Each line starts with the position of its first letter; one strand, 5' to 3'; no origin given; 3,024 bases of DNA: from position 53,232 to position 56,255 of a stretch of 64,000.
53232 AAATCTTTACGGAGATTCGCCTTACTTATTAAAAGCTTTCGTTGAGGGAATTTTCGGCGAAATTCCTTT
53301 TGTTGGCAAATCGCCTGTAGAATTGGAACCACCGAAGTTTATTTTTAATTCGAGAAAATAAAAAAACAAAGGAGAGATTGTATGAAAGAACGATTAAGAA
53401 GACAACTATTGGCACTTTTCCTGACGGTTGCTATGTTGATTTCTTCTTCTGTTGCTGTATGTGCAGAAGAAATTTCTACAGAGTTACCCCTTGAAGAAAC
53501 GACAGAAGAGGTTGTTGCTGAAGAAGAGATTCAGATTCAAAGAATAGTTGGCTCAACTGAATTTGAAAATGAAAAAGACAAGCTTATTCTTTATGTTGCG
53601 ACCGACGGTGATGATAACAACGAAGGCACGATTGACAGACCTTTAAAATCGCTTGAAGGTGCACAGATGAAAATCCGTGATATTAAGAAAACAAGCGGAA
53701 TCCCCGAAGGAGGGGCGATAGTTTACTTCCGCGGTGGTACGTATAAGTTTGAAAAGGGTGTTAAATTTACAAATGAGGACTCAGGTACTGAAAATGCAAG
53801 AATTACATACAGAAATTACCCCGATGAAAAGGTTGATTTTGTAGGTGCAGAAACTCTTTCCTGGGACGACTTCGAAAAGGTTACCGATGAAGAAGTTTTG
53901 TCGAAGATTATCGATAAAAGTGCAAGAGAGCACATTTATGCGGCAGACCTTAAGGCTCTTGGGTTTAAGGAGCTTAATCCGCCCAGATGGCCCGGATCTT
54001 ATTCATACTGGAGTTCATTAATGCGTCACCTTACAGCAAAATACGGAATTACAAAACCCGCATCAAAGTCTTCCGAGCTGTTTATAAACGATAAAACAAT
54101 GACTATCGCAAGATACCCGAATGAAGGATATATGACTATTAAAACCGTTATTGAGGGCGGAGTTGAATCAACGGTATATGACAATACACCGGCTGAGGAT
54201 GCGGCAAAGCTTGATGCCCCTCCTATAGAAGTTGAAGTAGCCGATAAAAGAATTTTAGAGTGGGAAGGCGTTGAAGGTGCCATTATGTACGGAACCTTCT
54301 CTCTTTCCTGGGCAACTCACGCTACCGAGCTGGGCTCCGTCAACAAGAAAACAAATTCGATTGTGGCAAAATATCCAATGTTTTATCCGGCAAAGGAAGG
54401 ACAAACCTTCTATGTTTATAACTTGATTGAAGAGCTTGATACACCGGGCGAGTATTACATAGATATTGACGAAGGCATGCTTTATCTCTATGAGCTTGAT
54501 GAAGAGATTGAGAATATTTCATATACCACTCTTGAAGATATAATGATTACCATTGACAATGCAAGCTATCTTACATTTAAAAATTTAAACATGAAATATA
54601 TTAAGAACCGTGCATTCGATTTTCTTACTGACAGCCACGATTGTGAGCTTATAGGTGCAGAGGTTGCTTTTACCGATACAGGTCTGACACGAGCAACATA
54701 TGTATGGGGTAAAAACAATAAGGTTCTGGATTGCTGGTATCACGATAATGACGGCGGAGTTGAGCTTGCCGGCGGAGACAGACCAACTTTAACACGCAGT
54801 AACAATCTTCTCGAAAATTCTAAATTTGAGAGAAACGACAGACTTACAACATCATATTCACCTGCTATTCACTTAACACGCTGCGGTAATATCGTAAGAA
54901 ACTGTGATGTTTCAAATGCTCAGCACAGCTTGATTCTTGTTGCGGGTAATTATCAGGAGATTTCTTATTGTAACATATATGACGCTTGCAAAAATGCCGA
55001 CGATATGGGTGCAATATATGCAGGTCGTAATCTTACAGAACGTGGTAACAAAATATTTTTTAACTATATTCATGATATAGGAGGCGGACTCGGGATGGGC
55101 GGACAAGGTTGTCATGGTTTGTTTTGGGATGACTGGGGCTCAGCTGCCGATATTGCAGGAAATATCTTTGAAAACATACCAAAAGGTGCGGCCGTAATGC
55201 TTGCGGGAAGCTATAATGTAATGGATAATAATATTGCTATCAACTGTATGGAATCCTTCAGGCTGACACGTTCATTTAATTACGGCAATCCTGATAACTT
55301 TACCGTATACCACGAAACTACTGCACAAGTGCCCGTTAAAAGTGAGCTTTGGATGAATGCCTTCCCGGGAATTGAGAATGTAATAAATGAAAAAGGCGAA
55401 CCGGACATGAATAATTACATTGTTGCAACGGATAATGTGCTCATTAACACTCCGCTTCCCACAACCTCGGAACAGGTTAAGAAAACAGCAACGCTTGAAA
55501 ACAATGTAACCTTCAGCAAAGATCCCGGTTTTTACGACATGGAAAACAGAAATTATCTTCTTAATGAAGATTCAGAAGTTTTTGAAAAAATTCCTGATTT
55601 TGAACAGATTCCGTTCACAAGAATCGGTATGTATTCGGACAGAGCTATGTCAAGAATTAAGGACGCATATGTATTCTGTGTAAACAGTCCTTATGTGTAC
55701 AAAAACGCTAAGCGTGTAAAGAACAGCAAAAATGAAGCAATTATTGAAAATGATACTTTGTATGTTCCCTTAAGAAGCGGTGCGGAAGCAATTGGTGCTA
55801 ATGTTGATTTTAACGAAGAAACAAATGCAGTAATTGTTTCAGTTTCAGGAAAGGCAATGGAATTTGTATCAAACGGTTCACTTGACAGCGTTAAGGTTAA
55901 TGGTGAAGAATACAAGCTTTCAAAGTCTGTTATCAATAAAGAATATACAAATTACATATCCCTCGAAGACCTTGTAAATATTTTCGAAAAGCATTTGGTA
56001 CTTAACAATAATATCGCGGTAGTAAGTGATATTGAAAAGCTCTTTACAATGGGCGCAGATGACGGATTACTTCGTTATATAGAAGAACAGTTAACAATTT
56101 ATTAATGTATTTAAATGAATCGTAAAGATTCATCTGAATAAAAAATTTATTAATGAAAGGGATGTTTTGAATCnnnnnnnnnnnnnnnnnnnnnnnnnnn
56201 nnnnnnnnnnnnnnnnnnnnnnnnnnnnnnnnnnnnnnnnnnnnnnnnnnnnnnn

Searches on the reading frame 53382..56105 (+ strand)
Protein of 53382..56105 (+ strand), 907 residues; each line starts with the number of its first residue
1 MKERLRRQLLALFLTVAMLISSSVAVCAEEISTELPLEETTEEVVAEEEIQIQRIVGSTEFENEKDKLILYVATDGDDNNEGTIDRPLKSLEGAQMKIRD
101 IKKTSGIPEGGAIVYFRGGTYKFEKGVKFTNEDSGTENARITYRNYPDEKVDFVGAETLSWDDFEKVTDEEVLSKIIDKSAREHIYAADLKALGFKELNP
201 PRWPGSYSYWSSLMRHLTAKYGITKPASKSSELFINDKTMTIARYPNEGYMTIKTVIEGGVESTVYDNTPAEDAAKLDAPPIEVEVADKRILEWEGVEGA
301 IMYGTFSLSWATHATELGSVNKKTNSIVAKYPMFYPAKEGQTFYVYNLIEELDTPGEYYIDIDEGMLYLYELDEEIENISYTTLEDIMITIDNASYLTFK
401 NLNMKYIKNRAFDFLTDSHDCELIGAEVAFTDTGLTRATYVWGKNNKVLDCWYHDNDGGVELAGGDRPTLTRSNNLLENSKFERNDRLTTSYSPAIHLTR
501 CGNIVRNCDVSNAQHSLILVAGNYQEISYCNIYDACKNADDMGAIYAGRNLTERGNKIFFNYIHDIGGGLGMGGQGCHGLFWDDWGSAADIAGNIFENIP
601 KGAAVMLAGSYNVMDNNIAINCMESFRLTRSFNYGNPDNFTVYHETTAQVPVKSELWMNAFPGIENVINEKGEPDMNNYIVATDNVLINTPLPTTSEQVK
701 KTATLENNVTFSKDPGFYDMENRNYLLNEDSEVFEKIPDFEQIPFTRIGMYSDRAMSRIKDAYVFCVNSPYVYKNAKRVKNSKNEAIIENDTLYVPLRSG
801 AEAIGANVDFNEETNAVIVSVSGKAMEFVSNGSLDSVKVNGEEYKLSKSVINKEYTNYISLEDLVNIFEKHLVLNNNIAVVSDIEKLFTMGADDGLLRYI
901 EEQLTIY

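Call 9: search_protein_families(library=pfam, proteins=[window:53382-56105:+], max_evalue=0.01)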
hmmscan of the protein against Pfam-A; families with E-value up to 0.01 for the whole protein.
window:53382-56105:+ (907 aa): 1 family
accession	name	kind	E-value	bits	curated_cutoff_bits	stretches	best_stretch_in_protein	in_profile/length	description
PF07833.16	Cu_amine_oxidN1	-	9.6e-11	42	24.2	1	777-872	5-97/108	Copper amine oxidase N-terminal domain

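Call 15: search_protein_families(library=ncbifam, proteins=[window:53382-56105:+], max_evalue=0.01)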
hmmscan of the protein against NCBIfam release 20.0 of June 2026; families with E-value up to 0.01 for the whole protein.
window:53382-56105:+ (907 aa): 0 families
